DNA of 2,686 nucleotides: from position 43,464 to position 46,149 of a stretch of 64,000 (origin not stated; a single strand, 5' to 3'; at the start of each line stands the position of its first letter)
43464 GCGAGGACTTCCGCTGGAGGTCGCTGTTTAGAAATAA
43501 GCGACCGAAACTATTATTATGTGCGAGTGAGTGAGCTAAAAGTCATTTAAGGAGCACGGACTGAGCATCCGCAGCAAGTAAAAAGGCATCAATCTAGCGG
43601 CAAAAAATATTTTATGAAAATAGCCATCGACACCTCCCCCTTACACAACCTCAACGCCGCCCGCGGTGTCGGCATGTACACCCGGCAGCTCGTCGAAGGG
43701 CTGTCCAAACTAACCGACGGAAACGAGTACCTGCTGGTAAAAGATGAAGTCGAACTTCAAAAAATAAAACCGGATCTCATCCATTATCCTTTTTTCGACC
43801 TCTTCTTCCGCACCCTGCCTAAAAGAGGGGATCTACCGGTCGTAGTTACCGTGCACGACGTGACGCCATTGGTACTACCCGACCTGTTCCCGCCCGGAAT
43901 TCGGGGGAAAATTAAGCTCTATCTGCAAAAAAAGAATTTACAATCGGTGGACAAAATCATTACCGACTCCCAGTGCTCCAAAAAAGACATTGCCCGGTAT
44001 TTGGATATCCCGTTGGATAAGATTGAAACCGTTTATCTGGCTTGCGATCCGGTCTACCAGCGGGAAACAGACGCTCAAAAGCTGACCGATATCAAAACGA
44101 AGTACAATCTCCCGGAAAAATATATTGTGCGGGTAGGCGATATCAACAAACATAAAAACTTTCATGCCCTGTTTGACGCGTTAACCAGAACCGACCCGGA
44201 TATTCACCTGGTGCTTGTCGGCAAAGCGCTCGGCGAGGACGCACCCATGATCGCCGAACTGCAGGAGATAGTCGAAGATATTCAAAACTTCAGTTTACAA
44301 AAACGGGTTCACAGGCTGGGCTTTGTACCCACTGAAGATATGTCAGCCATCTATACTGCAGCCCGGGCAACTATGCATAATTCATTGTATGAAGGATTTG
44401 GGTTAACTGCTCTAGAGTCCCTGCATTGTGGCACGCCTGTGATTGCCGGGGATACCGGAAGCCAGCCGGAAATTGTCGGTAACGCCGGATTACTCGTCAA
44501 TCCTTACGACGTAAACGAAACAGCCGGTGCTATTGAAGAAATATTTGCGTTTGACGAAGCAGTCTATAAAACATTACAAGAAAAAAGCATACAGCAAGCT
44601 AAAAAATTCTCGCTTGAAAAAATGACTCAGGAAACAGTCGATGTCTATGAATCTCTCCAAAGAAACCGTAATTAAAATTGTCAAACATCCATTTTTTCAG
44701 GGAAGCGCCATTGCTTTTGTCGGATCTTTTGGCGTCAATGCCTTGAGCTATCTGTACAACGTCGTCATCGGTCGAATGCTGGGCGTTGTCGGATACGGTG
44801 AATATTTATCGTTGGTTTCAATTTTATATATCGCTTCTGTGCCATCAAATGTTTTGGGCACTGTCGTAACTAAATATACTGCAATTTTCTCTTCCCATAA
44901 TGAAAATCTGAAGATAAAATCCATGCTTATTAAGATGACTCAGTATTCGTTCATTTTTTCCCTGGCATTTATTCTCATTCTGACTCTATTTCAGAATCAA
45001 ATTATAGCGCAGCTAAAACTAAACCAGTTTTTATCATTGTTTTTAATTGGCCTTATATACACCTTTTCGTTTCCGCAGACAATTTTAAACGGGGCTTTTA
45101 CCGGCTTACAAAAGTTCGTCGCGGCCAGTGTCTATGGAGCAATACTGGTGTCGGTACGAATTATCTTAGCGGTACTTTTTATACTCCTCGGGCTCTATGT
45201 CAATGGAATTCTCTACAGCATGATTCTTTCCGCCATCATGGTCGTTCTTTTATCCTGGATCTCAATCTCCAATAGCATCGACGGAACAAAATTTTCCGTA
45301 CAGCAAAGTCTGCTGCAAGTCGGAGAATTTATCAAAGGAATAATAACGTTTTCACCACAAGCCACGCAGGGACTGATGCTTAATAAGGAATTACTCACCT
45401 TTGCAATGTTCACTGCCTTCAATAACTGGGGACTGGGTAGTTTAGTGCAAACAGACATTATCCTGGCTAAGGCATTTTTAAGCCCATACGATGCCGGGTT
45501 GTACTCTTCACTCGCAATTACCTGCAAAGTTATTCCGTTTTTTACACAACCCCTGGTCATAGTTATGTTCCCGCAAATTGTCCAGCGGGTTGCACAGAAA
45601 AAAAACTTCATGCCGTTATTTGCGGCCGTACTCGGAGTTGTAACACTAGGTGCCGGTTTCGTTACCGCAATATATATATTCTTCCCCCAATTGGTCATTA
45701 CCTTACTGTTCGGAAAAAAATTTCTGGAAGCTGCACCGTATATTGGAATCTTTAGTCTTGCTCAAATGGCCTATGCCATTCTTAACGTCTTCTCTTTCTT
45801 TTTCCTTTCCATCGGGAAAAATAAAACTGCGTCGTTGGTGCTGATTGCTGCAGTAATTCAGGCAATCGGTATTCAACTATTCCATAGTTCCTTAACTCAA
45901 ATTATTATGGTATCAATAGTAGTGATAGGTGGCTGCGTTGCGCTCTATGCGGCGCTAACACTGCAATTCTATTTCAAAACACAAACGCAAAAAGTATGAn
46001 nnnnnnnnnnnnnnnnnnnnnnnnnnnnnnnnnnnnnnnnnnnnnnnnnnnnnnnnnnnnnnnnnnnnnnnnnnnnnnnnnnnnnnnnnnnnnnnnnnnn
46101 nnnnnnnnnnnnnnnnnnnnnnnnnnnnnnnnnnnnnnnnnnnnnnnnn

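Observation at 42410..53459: Complete lipid-linked-sugar donor toolkit next to the GT-C array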

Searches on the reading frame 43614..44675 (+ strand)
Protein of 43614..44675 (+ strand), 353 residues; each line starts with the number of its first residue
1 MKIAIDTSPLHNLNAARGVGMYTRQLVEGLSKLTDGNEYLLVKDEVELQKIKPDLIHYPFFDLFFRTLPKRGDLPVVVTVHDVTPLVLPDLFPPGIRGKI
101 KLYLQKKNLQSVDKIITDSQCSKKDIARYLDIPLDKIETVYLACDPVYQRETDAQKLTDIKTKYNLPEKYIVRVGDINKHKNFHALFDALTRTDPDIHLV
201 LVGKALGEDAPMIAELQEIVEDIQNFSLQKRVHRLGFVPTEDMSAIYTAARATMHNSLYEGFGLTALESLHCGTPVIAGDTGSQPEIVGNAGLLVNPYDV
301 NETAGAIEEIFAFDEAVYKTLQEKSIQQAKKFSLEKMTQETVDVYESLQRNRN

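Call 4: search_protein_families(library=pfam, proteins=[window:43614-44675:+], max_evalue=0.01)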
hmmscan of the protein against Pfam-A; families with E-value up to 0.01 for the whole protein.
window:43614-44675:+ (353 aa): 7 families
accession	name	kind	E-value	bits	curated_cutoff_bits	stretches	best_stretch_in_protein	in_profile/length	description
PF00534.26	Glycos_transf_1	-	1.5e-29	103.1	26.4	1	164-323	11-163/172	Glycosyl transferases group 1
PF13692.12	Glyco_trans_1_4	-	2.1e-23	83.6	27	1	169-310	2-139/142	Glycosyl transferases group 1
PF13439.12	Glyco_transf_4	-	1.1e-10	42.3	28.5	1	48-145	68-167/170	Glycosyltransferase Family 4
PF00982.27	Glyco_transf_20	-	1.2e-07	31.3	32.5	1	154-340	261-466/473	Glycosyltransferase family 20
PF20706.3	GT4-conflict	-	2.9e-06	26.9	26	1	192-280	228-312/385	Family 4 Glycosyltransferase in conflict systems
PF13579.12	Glyco_trans_4_4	-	6.4e-06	27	29.7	1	52-141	71-156/158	Glycosyl transferase 4-like domain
PF13524.12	Glyco_trans_1_2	-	0.00029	21.2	25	1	185-285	4-86/144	Glycosyl transferase-like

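Call 6: search_protein_families(library=ncbifam, proteins=[window:43614-44675:+], max_evalue=0.01)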
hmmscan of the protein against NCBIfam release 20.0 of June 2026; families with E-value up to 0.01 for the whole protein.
window:43614-44675:+ (353 aa): 34 families (the best 25 are shown)
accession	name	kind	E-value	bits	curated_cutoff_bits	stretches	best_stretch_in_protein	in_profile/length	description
TIGR02149.1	glgA_Coryne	subfamily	9.3e-31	107.3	302.4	1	73-347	106-389/391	glycogen synthase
TIGR03449.1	mycothiol_MshA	equivalog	3.6e-21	75.5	462.5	1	109-348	162-403/406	D-inositol-3-phosphate glycosyltransferase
TIGR04047.1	MSMEG_0565_glyc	hypoth_equivalog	1.8e-20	73.4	259.85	1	160-346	184-372/373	MSMEG_0565 family glycosyltransferase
NF053787.1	GlcN_PG_synth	equivalog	6.9e-20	71.2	480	1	69-348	102-359/361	N-acetylglucosaminyl phosphatidylglycerol synthase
TIGR03999.1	thiol_BshA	equivalog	1.2e-18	67.3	273.7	1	109-348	142-373/375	N-acetyl-alpha-D-glucosaminyl L-malate synthase BshA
NF047880.1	glyco_SdgA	exception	1.8e-15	56.5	800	1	99-338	254-480/488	serine-aspartate repeat adhesin O-glycosyltransferase SdgA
NF050063.1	ProtGlycPglJ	equivalog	2.3e-15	56.7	500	1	104-342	137-360/363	N-acetylgalactosamine-N,N'-diacetylbacillosaminyl-diphospho-undecaprenol 4-alpha-N-acetylgalactosaminyltransferase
NF041876.1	EPS_EpsE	equivalog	5.1e-15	55.6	400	1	170-333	216-381/389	exopolysaccharide biosynthesis GT4 family glycosyltransferase EpsE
TIGR03088.1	stp2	hypoth_equivalog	1e-14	54.4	409.05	1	112-347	137-372/374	TIGR03088 family PEP-CTERM/XrtA system glycosyltransferase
NF041010.1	glycosy_Agl16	equivalog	1.2e-14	54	575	1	58-348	89-351/352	glycosylation protein Agl16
TIGR04157.1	glyco_rSAM_CFB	subfamily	8e-12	44.9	400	1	105-290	163-341/406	TIGR04157 family glycosyltransferase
NF038295.1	EPS_HpsP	equivalog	1.5e-11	44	550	1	154-348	191-387/388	hormogonium polysaccharide biosynthesis glycosyltransferase HpsP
NF047684.1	TeichurnBiosyTuaC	equivalog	3.4e-11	42.7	550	1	151-348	200-389/391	teichuronic acid biosynthesis protein TuaC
NF046085.1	XrtY_assoc_Gly1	equivalog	2.6e-10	39.7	400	1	113-349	162-385/387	XrtY-associated glycosyltransferase XYAG1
TIGR02470.1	sucr_synth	equivalog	4.2e-10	38.4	810.4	1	170-314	552-710/784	sucrose synthase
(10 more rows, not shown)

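Call 66: search_solved_structures(query=window:43614-44675:+, max_evalue=0.00001)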
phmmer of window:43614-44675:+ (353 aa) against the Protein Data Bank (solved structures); distinct sequences matched with E-value up to 0.00001: 16.
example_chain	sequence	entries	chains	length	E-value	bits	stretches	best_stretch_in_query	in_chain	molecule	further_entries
6kih_A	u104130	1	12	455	3e-17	66.4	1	156-329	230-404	Tll1590 protein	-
6tvp_A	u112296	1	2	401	7.8e-16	61.7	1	74-305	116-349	Alpha-maltose-1-phosphate synthase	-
3c4q_A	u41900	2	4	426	4.4e-12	49.3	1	103-348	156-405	Predicted glycosyltransferases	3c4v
3c48_A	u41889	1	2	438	4.8e-12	49.2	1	103-348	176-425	Predicted glycosyltransferases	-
7qsg_A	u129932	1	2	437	6.9e-12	48.7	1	189-347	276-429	D-inositol 3-phosphate glycosyltransferase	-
4xso_B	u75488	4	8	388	3e-11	46.6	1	152-345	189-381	Alr3699 protein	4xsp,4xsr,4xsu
5i45_A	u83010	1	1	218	6e-10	42.3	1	165-348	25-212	Glycosyl transferases group 1 family protein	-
3mbo_A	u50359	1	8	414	1.9e-09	40.7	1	129-349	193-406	Glycosyltransferase, group 1 family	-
2jjm_A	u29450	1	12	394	2e-09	40.6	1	129-349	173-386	GLYCOSYL TRANSFERASE, GROUP 1 FAMILY PROTEIN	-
5d00_A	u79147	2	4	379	9.1e-09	38.5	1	73-348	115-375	N-acetyl-alpha-D-glucosaminyl L-malate synthase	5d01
3fro_A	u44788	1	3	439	2e-06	30.8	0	245-346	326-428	GlgA glycogen synthase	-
2bis_A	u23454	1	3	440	2e-06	30.8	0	245-346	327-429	GLGA GLYCOGEN SYNTHASE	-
3l01_A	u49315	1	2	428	3.7e-06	29.9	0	245-345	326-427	GlgA glycogen synthase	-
6zj4_AAA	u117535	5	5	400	3.7e-06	29.9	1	188-295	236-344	Trehalose phosphorylase/synthase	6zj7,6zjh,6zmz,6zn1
3oka_A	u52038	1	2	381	5.6e-06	29.3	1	193-310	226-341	GDP-mannose-dependent alpha-(1-6)-phosphatidylinositol monomannoside mannosyltransferase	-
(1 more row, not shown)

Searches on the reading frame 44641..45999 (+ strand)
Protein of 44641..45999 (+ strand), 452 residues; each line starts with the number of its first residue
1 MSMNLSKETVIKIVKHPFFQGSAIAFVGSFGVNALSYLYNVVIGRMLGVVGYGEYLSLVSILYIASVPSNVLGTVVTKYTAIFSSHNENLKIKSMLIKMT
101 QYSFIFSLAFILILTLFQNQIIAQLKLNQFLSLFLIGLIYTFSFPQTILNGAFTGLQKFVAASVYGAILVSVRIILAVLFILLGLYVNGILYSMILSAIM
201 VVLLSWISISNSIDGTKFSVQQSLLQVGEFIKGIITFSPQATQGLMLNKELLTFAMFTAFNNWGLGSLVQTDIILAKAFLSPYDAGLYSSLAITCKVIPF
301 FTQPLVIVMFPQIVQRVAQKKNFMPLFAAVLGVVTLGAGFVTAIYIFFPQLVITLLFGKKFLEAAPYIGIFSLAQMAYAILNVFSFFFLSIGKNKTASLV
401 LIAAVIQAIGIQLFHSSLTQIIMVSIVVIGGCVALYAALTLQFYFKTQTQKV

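Call 4: search_protein_families(library=pfam, proteins=[window:44641-45999:+], max_evalue=0.01)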
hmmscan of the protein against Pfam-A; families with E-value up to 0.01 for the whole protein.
window:44641-45999:+ (452 aa): 1 family
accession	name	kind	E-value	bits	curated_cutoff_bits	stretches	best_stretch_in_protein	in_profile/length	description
PF01943.22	Polysacc_synt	-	0.00011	22.2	28.2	1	20-315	3-272/274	Polysaccharide biosynthesis protein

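Call 6: search_protein_families(library=ncbifam, proteins=[window:44641-45999:+], max_evalue=0.01)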
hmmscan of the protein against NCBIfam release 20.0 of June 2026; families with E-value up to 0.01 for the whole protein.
window:44641-45999:+ (452 aa): 0 families

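Call 20: find_homologous_proteins(query=window:44641-45999:+, max_evalue=0.00001)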
Query window:44641-45999:+ (452 aa): 13 proteins with E <= 0.00001 among 8000 candidates.
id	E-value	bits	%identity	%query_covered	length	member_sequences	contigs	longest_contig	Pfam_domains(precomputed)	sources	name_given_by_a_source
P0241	8.1e-270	913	100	100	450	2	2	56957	-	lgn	-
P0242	9.4e-179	613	65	99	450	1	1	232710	PF01943.23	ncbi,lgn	-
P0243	1.3e-176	606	64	100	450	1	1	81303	PF01943.23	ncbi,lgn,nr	ncbi:MAG: oligosaccharide flippase family protein [bacterium]|nr:oligosaccharide flippase family pro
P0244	1.5e-172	593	64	100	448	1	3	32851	PF01943.23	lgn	-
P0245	3.0e-171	589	63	100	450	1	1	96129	PF01943.23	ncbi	-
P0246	1.5e-76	277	40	99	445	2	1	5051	PF01943.23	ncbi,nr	ncbi:MAG: oligosaccharide flippase family protein [bacterium]|nr:oligosaccharide flippase family pro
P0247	2.6e-28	118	29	93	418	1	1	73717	PF01943.23,PF01554.24,PF13440.12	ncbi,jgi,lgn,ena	jgi:O-antigen/teichoic acid export membrane protein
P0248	7.2e-13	67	23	80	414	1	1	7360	PF01943.23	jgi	-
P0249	2.9e-12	65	24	80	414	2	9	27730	PF01943.23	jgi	jgi:O-antigen/teichoic acid export membrane protein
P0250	2.7e-11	62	22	83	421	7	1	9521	PF01943.23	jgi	jgi:O-antigen/teichoic acid export membrane protein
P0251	1.5e-10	59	21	88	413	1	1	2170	-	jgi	jgi:O-antigen/teichoic acid export membrane protein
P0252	1.9e-9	56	21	75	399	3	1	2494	-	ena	-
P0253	5.7e-7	48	27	36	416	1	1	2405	PF01943.23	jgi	-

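Call 33: predict_structure(alignment_id=A2)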
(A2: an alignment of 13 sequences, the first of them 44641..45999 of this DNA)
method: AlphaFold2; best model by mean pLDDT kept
length: 452 residues; sequences in the alignment: 13
mean_pLDDT: 87.1   pTM: 0.84
mean pLDDT of the five models: 87.1, 85.5, 85.0, 84.1, 83.8
residues with pLDDT >= 90: 252; 70-90: 164; 50-70: 26; < 50: 10
segments of 3 or more residues with pLDDT < 50: 1-5, 240-242
pLDDT, mean of each block of 10 residues (from residue 1): 51 56 79 93 95 95 87 83 81 87 89 92 88 92 90 84 91 96 95 95 90 79 84 71 59 83 90 94 96 92 85 81 89 94 96 92 95 95 92 88 94 94 95 95 84 46
secondary structure, 60 per line:
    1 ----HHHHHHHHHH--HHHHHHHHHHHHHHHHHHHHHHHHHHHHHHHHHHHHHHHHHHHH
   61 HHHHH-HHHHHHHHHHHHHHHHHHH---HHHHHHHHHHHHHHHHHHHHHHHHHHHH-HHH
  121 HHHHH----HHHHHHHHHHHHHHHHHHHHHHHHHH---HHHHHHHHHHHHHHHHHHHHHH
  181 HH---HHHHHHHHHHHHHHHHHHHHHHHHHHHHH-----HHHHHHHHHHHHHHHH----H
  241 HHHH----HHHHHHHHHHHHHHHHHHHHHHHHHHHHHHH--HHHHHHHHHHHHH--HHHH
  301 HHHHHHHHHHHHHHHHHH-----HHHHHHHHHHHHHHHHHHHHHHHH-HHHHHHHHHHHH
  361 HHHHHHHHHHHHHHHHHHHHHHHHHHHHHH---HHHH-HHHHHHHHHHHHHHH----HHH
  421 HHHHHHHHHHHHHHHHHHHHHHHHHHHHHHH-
elements in order: H5-14 H17-65 H67-85 H89-116 H118-125 H130-155 H159-182 H186-214 H220-235 H240-244 H249-279 H282-294 H297-318 H324-347 H349-390 H394-397 H399-413 H418-451

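Call 36: fold_search(model_id=the predicted structure, library=pdb)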
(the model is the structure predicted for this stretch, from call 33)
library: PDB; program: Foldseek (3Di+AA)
matches with E <= 10: 330; with E <= 0.001: 52
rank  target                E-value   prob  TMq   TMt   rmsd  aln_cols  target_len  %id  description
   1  6fhz                  1.2e-06  1.00  0.70  0.71   5.8       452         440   12  Inward-facing conformation of a multidrug resistance MATE family transporter of the MOP superfamily. (released 2019-05-08)
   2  9g9p_A                1.3e-06  1.00  0.68  0.74   5.2       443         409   12  Lipid III flippase WzxE with NB10 and NB7 nanobodies in inward-facing conformation - crystal 2 (released 2025-01-22)
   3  9g9n_A                6.0e-06  1.00  0.67  0.73   6.9       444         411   12  Lipid III flippase WzxE with NB10 and NB7 nanobodies in inward-facing conformation - crystal 1 (released 2025-01-22)
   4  9r1g_A                9.5e-06  1.00  0.68  0.65   6.0       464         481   14  Cryo-EM structure of human MATE1 (released 2025-11-05)
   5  6gwh                  1.4e-05  1.00  0.61  0.62   6.7       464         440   12  Outward-facing conformation of a multidrug resistance MATE family transporter of the MOP superfamily. (released 2019-06-05)
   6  3vvo                  1.6e-05  1.00  0.61  0.61   6.8       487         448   11  Crystal structure of MATE in the bent conformation (released 2013-04-03)
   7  5t77                  1.6e-05  1.00  0.56  0.54   8.1       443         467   14  Crystal structure of the MOP flippase MurJ (released 2016-12-28)
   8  6nc6_A                1.7e-05  1.00  0.66  0.64   6.3       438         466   14  Lipid II flippase MurJ, inward closed conformation (released 2019-04-17)
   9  5xjj                  1.8e-05  1.00  0.61  0.61   7.2       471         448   14  Crystal structure of a MATE family protein (released 2017-09-20)
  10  5y50                  2.2e-05  1.00  0.64  0.65   6.6       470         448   12  Crystal structure of eukaryotic MATE transporter AtDTX14 (released 2017-12-06)
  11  5yck                  2.8e-05  1.00  0.63  0.64   6.9       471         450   13  Crystal structure of a MATE family protein derived from Camelina sativa at 2.3 angstrom (released 2017-09-27)
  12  9r10_A                3.1e-05  1.00  0.65  0.61   6.0       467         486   15  Cryo-EM structure of human MATE1 in complex with cimetidine (released 2025-11-05)
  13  7dqk_A                3.1e-05  1.00  0.56  0.54   7.2       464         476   14  A nicotine MATE transporter, Nicotiana tabacum MATE2 (NtMATE2) (released 2021-06-09)
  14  9r1f_A                3.8e-05  1.00  0.66  0.63   6.3       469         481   14  Cryo-EM structure of human MATE1 in complex with metformin (released 2025-11-05)
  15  6hfb_D                4.3e-05  1.00  0.58  0.59   6.4       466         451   14  Outward-facing conformation of a multidrug resistance MATE family transporter of the MOP superfamily. (released 2019-06-12)
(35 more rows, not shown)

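Call 76: search_solved_structures(query=A2, max_evalue=1)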
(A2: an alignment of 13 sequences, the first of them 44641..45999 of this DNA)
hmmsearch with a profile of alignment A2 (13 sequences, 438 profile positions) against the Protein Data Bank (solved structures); distinct sequences matched with E-value up to 1: 0.

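Call 77: search_protein_families(library=pfam, alignment_id=A2, max_evalue=0.01)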
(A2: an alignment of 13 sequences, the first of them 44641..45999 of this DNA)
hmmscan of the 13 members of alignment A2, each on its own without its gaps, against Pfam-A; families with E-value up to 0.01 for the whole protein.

A. member 1, window:44641-45999:+ (452 aa): 1 family
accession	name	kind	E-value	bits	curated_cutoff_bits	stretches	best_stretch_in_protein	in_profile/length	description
PF01943.22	Polysacc_synt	-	0.00011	22.2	28.2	1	20-315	3-272/274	Polysaccharide biosynthesis protein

B. families by the number of members that match (of 13 scanned): 3 families
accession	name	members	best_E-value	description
PF01943.22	Polysacc_synt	12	1.4e-11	Polysaccharide biosynthesis protein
PF13440.11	Polysacc_synt_3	1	1.2e-09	Polysaccharide biosynthesis protein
PF17895.7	Dicer_N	1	0.0086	Giardia Dicer N-terminal domain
